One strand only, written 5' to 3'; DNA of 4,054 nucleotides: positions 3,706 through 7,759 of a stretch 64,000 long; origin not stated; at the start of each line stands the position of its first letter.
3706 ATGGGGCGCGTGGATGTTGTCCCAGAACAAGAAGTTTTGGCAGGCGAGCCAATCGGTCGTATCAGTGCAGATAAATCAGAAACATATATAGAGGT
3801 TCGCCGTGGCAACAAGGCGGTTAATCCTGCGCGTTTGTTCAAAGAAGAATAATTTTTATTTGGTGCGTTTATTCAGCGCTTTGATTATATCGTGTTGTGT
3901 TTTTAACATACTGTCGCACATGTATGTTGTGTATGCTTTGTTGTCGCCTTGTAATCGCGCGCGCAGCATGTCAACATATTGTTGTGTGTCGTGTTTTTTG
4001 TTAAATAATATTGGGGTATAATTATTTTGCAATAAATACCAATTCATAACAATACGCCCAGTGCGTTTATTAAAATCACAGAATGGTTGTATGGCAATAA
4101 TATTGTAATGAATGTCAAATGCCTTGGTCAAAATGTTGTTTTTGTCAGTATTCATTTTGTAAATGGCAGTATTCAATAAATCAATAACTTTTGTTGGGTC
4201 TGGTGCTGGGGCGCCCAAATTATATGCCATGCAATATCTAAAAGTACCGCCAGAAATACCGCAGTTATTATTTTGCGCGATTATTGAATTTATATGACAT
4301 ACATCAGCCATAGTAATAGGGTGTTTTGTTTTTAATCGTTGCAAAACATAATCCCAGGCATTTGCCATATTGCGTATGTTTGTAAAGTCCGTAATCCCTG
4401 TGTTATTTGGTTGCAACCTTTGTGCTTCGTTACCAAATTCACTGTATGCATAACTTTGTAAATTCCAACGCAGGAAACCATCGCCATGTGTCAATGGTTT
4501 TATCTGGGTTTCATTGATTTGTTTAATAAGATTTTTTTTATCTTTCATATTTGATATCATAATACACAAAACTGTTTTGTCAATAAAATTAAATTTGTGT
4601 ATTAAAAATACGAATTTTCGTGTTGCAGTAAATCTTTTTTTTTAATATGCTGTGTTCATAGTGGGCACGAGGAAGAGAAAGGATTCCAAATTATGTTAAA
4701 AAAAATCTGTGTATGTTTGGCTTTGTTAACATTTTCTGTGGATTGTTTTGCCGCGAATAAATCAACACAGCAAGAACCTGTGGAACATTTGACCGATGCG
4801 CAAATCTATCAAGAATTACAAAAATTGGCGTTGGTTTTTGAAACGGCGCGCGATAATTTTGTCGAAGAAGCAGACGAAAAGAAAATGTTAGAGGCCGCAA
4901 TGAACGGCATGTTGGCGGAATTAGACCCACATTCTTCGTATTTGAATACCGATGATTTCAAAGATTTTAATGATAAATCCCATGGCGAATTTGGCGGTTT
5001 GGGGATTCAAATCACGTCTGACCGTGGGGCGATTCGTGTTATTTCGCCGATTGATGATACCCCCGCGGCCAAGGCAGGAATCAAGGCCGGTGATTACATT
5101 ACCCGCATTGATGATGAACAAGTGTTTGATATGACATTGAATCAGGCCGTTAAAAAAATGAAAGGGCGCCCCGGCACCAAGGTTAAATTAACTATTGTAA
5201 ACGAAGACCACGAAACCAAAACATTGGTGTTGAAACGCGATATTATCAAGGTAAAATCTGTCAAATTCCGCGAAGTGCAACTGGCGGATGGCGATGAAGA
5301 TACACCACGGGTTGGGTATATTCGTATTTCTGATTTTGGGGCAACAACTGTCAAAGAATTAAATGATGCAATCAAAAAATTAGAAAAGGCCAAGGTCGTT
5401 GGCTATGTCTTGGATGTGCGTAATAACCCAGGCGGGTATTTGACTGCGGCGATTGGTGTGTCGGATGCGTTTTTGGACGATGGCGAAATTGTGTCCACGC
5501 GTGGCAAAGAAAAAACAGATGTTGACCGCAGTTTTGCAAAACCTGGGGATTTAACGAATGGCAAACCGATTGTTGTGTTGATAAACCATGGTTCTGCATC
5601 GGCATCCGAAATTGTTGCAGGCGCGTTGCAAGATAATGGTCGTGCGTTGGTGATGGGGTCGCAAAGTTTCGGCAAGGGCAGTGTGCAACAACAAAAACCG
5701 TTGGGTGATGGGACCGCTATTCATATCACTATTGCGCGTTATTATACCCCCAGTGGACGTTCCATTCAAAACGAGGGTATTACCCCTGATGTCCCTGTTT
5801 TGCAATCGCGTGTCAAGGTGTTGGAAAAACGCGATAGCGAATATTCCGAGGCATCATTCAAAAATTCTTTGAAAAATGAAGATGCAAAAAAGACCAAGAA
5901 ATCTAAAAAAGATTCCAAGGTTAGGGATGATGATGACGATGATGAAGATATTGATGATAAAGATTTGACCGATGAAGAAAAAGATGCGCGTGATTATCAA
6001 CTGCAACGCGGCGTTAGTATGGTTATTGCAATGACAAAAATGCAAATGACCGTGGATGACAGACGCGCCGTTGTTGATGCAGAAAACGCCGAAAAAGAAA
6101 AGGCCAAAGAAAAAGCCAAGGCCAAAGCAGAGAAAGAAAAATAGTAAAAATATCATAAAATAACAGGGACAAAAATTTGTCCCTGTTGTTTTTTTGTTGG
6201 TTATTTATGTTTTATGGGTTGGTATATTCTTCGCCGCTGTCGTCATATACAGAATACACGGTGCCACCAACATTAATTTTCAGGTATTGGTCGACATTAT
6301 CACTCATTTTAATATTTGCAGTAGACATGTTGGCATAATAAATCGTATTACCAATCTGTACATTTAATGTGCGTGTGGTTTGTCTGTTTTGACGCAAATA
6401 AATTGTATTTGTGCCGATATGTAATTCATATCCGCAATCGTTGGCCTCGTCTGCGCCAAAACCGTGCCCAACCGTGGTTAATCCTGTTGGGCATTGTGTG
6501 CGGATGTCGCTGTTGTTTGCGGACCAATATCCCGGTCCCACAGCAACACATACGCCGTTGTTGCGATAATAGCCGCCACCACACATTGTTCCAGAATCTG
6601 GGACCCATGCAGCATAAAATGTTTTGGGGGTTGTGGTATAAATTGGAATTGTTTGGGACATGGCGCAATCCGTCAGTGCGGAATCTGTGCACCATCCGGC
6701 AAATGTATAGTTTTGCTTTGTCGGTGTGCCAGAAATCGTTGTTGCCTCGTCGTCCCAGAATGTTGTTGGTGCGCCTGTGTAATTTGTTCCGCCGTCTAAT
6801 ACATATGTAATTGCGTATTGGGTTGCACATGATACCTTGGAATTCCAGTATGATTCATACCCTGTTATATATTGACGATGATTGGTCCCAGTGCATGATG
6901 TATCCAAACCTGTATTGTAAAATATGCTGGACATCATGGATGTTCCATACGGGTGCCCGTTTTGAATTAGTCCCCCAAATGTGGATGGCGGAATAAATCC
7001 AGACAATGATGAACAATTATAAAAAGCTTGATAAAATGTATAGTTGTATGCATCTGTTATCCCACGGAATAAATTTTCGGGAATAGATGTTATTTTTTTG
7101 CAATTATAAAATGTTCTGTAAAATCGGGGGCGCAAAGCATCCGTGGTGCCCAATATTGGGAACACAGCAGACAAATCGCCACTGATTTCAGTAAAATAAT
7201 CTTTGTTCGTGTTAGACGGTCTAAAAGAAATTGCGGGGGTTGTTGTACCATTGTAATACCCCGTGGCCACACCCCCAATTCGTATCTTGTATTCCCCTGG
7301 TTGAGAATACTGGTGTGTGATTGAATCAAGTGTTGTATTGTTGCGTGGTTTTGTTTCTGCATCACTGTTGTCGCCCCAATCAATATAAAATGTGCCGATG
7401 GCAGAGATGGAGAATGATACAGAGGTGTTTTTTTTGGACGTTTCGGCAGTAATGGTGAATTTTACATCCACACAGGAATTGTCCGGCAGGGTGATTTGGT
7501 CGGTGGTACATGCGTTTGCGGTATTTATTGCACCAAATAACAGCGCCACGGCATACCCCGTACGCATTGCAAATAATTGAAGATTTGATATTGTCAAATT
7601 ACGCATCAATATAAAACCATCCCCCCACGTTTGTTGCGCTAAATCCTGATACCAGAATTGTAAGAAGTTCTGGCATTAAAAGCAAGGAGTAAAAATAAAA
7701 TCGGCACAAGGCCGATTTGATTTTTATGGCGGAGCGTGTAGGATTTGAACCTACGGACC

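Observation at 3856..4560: Fic/Doc-family protein with His-to-Gln substitution in the catalytic motif and a Doc-like NKR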

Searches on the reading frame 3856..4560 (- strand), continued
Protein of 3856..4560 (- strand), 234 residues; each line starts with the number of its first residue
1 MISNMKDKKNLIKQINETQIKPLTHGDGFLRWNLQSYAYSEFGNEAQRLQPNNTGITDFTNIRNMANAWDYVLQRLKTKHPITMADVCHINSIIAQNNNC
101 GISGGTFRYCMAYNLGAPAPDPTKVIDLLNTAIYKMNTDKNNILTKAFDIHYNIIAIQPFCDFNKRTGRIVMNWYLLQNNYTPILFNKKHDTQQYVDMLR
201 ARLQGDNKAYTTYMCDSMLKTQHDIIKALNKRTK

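Call 65: search_solved_structures(query=P0202, max_evalue=0.001, show_alignments=4)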
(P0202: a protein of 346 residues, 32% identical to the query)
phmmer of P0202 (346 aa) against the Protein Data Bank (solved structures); distinct sequences matched with E-value up to 0.001: 14.
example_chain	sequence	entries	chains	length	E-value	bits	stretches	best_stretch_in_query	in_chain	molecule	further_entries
6i7h_A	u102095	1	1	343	3.8e-14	55.7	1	128-317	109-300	Adenosine monophosphate-protein transferase FICD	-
6i7j_A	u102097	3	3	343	3.9e-14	55.6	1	128-317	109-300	Adenosine monophosphate-protein transferase FICD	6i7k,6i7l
6i7g_A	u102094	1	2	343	5.3e-14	55.2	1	128-317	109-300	Adenosine monophosphate-protein transferase FICD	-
5jj6_A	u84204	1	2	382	5.3e-14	55.2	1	130-333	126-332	Adenosine monophosphate-protein transferase FICD homolog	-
7b7z_A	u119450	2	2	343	5.3e-14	55.2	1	128-317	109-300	Protein adenylyltransferase FICD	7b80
4u04_A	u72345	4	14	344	5.4e-14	55.2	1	128-317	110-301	Adenosine monophosphate-protein transferase FICD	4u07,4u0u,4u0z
6i7i_A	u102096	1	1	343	9.8e-14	54.3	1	128-317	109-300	Adenosine monophosphate-protein transferase FICD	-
6zmd_B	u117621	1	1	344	2.6e-13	52.9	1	133-319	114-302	Protein adenylyltransferase FICD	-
9yz5_A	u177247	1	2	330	4.4e-13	52.2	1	130-317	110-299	Protein adenylyltransferase FICD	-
4u0s_A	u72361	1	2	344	4.9e-13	52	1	130-317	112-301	Adenosine monophosphate-protein transferase FICD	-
5jj7_A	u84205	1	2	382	5e-13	52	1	130-333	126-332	Adenosine monophosphate-protein transferase FICD homolog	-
3cuc_A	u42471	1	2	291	2.9e-07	33.1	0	130-215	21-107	Protein of unknown function with a Fic domain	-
4rgl_A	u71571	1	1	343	2.7e-06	29.9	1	127-307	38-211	Filamentation induced by cAMP protein Fic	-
7xux_A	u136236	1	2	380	0.00043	22.7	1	93-299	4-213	Fido domain-containing protein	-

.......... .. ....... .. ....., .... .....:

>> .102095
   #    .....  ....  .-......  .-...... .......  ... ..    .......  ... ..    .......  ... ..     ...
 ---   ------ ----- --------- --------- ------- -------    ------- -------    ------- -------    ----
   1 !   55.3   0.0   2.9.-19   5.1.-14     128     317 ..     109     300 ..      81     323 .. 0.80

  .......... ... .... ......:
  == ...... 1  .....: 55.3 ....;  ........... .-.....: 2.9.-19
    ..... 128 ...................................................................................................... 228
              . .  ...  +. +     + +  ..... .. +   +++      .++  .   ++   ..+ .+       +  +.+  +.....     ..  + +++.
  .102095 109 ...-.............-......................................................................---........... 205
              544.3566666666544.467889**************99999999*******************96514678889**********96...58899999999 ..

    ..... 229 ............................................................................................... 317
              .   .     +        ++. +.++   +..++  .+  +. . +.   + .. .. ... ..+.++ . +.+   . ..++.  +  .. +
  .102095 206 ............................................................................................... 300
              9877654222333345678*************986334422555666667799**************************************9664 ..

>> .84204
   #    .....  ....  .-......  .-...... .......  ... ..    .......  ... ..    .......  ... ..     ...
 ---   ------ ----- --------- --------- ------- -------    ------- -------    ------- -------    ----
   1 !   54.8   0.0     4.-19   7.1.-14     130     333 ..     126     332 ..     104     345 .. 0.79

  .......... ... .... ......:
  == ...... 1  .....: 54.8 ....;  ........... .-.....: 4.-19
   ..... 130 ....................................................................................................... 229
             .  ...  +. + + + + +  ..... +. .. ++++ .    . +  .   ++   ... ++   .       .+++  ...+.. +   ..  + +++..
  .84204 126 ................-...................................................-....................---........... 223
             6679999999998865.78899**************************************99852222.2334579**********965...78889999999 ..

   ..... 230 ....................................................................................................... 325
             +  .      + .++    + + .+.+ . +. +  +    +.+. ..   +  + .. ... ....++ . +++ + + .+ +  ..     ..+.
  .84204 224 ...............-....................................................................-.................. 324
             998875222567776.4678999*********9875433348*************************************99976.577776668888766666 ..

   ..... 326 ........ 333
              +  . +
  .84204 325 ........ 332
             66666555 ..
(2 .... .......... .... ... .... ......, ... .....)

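Call 70: search_protein_families(library=pfam, proteins=[L008:8668-9600:+, L007:8793-9560:+], max_evalue=0.01)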
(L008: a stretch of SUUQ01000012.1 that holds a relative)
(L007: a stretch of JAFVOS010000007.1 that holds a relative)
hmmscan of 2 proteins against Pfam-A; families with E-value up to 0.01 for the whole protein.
L008:8668-9600:+ (310 aa): 3 families
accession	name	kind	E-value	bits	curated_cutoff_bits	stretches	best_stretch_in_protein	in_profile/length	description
PF01636.29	APH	-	1.6e-09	38.3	23.2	1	50-229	43-225/239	Phosphotransferase enzyme family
PF19974.5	TCAD9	-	2.9e-06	27.1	40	1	168-287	292-385/429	Ternary complex associated domain 9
PF01633.27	Choline_kinase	-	1.1e-05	25.4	29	1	167-211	156-200/300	Choline/ethanolamine kinase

L007:8793-9560:+ (255 aa): 0 families

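Call 79: search_dna_similar(query=window:3856-4560:-, collection=plasmids, mode=protein, max_evalue=0.00001, max_rows=12)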
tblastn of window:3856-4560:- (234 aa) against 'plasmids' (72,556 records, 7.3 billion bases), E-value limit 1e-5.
Records with a match: 128; places in all: 128; records where one place covers at least 80% of the query: 7.
Best place of each record, by identity: <60% 128.
By first word of the organism name: Listeria 100; Fusobacterium 5; Carnobacterium 4; Latilactobacillus 2; Haemophilus 2; Pasteurella 2; Aggregatibacter 2; Rhizobium 2; Mucilaginibacter 2; Myroides 2; and 4 more.
By predicted mobility (MOB-suite, as given by PLSDB): mobilizable 73; conjugative 38; non-mobilizable 17.
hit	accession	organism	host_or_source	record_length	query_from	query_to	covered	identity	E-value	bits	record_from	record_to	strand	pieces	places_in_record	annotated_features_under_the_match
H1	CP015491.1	Latilactobacillus curvatus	cell culture,sausage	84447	52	232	77%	29.9%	2e-11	70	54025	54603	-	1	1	hypothetical protein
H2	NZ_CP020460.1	Latilactobacillus sakei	food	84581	52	232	77%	29.9%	2e-11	70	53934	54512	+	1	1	Fic family protein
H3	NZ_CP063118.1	Haemophilus parainfluenzae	Homo sapiens,cough swab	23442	27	221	83%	26.2%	6e-10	66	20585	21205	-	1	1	Fic family protein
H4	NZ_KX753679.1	Pasteurella multocida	duck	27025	27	221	83%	26.2%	6e-10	66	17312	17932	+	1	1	Fic family protein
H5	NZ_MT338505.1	Pasteurella multocida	-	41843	27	221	83%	26.2%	6e-10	66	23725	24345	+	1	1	Fic family protein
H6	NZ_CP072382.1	Aggregatibacter sp. oral taxon 513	Homo sapiens,whole organism,human oral ...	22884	27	221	83%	26.2%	1e-9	65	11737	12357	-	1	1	Fic family protein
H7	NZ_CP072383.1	Aggregatibacter sp. oral taxon 513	Homo sapiens,whole organism,human oral ...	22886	27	221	83%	26.2%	1e-9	65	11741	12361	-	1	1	Fic family protein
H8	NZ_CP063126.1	Haemophilus parainfluenzae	Homo sapiens,cough swab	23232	27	221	83%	26.2%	1e-9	65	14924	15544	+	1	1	Fic family protein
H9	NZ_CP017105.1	Rhizobium gallicum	Phaseolus vulgaris,Whole ...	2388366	42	231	81%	26.8%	5e-9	63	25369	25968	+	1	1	none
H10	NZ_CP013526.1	Rhizobium phaseoli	Phaseolus vulgaris,Whole ...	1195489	42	228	80%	26.5%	3e-7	58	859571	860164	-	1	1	record has no annotation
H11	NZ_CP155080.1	Mucilaginibacter sp. PAMB04168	Malus domestica,cell culture,leaf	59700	49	234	79%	25.7%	2e-6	56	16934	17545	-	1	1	Fic family protein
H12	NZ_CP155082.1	Mucilaginibacter sp. PAMB04274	Malus domestica,cell culture,leaf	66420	49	234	79%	25.7%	2e-6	56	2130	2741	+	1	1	Fic family protein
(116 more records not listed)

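Call 80: search_dna_similar(query=window:3856-4560:-, collection=phages, mode=protein, max_evalue=0.00001, max_rows=12)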
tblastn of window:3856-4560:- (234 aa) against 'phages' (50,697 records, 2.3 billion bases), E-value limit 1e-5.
Records with a match: 15; places in all: 15; records where one place covers at least 80% of the query: 0.
Best place of each record, by identity: <60% 15.
By first word of the organism name: Streptococcus 13; Listeria 2.
By host as written in the record: Listeria monocytogenes 2; Streptococcus porci DSM_23759 1; Streptococcus mitis 10712 1; Streptococcus pneumoniae 19F/2 1; Streptococcus pneumoniae 15C/2 1; Streptococcus pneumoniae 35F/2 1; Streptococcus pneumoniae 34/4 1; Streptococcus pneumoniae 9V/6 1; and 6 more.
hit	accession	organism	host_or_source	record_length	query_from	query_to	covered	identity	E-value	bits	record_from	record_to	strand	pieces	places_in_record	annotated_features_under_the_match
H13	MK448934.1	Streptococcus phage Javan422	Streptococcus porci DSM_23759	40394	1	184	79%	25.7%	2e-7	57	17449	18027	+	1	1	Huntingtin interacting protein E-like protein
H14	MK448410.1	Streptococcus satellite phage Javan298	Streptococcus mitis 10712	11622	49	199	65%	25.8%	4e-6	53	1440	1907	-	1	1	hypothetical protein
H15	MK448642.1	Streptococcus satellite phage Javan754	Streptococcus pneumoniae 19F/2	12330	49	199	65%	24.5%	4e-6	53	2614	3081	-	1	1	hypothetical protein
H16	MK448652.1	Streptococcus satellite phage Javan763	Streptococcus pneumoniae 15C/2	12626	49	199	65%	24.5%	4e-6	53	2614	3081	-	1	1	hypothetical protein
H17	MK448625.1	Streptococcus satellite phage Javan738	Streptococcus pneumoniae 35F/2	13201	49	199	65%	24.5%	4e-6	53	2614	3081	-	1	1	hypothetical protein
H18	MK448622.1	Streptococcus satellite phage Javan735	Streptococcus pneumoniae 34/4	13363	49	199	65%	24.5%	4e-6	53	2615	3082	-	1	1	hypothetical protein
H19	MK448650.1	Streptococcus satellite phage Javan761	Streptococcus pneumoniae 9V/6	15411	49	199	65%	24.5%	4e-6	53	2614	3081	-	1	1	hypothetical protein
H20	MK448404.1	Streptococcus satellite phage Javan292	Streptococcus marmotae HTS5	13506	49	199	65%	23.9%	3e-6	54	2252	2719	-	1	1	hypothetical protein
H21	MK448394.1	Streptococcus satellite phage Javan277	Streptococcus intermedius ATCC_27335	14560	55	202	63%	23.7%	5e-6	53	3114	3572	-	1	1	hypothetical protein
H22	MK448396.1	Streptococcus satellite phage Javan280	Streptococcus intermedius JTH08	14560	55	202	63%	23.7%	5e-6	53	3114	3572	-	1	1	hypothetical protein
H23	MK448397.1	Streptococcus satellite phage Javan281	Streptococcus intermedius SK54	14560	55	202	63%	23.7%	5e-6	53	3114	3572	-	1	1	hypothetical protein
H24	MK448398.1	Streptococcus satellite phage Javan282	Streptococcus intermedius SRR387763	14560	55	202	63%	23.7%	5e-6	53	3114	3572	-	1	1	hypothetical protein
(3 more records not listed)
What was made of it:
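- There are no close relatives on plasmids or phages (calls 79, 80).
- Tried and rejected: Plasmid and phage collections hold only relatives below 30% identity (calls 79, 80).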

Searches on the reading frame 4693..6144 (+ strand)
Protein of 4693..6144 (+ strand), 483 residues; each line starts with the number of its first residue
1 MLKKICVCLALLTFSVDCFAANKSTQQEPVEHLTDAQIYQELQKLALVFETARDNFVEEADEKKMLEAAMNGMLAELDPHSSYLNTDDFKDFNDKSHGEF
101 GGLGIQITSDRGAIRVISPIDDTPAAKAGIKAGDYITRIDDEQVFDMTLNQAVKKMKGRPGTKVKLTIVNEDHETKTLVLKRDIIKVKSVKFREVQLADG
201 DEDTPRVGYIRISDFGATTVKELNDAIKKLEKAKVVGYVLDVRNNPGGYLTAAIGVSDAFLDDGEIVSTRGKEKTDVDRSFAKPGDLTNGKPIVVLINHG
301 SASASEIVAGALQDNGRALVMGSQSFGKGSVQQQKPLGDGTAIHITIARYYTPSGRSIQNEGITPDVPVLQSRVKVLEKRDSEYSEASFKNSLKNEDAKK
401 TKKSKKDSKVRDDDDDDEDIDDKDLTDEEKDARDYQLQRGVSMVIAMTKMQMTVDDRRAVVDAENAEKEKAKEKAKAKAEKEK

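Call 3: search_protein_families(library=pfam, proteins=[window:4693-6144:+], max_evalue=1)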
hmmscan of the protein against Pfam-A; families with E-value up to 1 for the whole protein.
window:4693-6144:+ (483 aa): 8 families
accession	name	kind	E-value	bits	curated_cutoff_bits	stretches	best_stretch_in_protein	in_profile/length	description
PF03572.23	Peptidase_S41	-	1.5e-59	200.8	24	1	206-369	1-165/165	Peptidase family S41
PF13180.12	PDZ_2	-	3.5e-13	50.1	27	1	101-177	1-75/80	PDZ domain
PF17820.7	PDZ_6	-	2.4e-11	43.6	27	1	117-169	3-53/54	PDZ domain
PF00595.29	PDZ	-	9.4e-11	42.4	23.2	1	101-168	10-80/81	PDZ domain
PF22694.1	CtpB_N-like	-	1.7e-09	38.4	27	1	28-86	24-83/85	Activating protease CtpB N-terminal domain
PF14685.13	PDZ_Tricorn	-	0.016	15.6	25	1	123-178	31-86/88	Tricorn protease PDZ domain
PF08144.17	CPL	-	0.067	13.9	22.3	1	376-412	12-48/143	CPL (NUC119) domain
PF00581.25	Rhodanese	-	0.12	13.3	22.2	1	225-316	4-85/102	Rhodanese-like domain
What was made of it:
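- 4693..6144 (+): Flanking gene: ctpA (S41 carboxy-terminal processing protease with a PDZ domain). It is divergent from the Fic gene across a 132-bp spacer. Pfam Peptidase_S41 E=1.5e-59 and PDZ (call 3).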

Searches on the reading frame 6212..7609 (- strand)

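Call 3: search_protein_families(library=pfam, proteins=[window:6212-7609:-], max_evalue=1)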
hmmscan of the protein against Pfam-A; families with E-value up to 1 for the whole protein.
window:6212-7609:- (465 aa): 3 families
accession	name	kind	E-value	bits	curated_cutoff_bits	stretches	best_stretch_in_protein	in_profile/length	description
PF09479.16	Flg_new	-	1.9e-09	37.9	27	1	265-333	1-64/65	Listeria-Bacteroides repeat domain (List_Bact_rpt)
PF00801.26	PKD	-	0.015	15.7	23.5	1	52-111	3-63/80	PKD domain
PF00166.26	Cpn10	-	0.035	14.6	21.1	0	408-438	49-77/93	Chaperonin 10 Kd subunit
